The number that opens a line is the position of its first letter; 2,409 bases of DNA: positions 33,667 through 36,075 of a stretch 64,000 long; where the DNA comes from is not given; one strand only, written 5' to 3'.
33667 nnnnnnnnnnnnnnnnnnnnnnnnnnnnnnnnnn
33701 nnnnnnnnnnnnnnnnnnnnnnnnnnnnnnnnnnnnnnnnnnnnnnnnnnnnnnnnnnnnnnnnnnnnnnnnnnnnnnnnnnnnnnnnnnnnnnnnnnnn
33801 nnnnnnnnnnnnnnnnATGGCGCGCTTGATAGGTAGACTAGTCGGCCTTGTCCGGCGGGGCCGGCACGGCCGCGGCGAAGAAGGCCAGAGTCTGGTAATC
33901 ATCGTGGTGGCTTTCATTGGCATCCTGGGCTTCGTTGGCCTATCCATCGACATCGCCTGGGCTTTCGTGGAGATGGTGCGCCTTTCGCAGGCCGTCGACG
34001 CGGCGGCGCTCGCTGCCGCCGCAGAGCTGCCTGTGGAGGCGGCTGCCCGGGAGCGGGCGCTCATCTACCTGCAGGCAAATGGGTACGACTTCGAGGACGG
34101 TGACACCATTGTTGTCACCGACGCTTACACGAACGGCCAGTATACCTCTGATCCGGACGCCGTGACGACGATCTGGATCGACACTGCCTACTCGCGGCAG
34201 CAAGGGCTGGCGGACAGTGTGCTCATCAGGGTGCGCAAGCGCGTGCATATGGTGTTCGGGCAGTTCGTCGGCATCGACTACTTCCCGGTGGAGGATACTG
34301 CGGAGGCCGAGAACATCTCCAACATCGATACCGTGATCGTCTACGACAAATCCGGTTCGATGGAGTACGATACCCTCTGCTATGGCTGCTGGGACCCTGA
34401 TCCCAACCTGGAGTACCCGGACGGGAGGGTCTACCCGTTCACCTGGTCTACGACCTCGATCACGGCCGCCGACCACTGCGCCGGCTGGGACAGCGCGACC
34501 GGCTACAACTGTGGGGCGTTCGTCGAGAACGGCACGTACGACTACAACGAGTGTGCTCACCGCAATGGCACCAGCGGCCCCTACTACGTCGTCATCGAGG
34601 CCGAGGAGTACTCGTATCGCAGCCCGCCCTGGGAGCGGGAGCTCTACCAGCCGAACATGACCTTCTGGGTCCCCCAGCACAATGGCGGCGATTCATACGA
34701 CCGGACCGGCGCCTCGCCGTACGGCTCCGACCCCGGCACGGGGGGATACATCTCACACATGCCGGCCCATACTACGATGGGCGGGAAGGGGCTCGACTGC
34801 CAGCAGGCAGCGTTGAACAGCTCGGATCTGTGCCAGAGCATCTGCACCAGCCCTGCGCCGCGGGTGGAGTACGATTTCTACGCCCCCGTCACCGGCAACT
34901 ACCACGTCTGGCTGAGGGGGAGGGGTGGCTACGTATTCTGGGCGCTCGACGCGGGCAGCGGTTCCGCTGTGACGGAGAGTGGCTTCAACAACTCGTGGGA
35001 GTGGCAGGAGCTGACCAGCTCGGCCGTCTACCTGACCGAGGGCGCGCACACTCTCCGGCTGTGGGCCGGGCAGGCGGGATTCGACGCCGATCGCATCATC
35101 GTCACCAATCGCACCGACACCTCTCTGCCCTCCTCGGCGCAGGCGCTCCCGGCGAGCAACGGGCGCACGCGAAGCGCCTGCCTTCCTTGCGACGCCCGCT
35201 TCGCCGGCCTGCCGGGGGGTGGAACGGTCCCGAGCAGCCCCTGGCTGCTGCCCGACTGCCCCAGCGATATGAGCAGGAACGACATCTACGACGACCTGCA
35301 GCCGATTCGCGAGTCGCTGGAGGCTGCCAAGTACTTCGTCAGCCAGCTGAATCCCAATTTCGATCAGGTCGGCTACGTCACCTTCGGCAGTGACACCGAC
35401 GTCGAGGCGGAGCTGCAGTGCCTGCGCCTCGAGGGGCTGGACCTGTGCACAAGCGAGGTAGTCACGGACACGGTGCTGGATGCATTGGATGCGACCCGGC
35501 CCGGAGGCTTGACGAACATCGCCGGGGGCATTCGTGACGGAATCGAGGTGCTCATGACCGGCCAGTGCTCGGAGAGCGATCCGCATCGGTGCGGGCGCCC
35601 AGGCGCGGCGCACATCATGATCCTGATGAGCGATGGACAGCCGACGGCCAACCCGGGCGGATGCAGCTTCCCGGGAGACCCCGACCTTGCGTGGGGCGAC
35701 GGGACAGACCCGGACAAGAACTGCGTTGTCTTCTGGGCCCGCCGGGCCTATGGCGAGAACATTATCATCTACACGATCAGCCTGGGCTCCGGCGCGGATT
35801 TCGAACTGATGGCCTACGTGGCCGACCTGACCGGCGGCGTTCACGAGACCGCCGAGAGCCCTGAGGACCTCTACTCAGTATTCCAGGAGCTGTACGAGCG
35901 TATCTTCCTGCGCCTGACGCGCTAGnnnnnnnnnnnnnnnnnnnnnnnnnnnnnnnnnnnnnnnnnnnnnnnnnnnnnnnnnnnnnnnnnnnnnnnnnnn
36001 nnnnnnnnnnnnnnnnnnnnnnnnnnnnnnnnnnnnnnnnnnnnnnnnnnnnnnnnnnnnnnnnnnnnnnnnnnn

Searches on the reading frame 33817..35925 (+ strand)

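Call 5: search_protein_families(library=pfam, proteins=[window:33817-35925:+], max_evalue=0.01)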
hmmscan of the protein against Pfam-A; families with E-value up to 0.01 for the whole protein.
window:33817-35925:+ (702 aa): 4 families
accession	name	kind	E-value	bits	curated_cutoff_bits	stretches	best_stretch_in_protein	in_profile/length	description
PF00092.34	VWA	-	5.9e-08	33.6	23.8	1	497-611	17-117/174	von Willebrand factor type A domain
PF13400.11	Tad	-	5e-07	30.4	22.3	1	23-69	1-46/47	Putative Flp pilus-assembly TadE/G-like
PF17829.7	GH115_C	-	0.00075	19.8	24.1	0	400-431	129-160/172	Glycosyl hydrolase family 115 C-terminal domain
PF13519.12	VWA_2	-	0.003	18.6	27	0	495-608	19-107/107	von Willebrand factor type A domain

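Call 6: search_protein_families(library=ncbifam, proteins=[window:33817-35925:+], max_evalue=0.01)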
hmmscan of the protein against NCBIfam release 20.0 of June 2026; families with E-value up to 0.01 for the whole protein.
window:33817-35925:+ (702 aa): 0 families
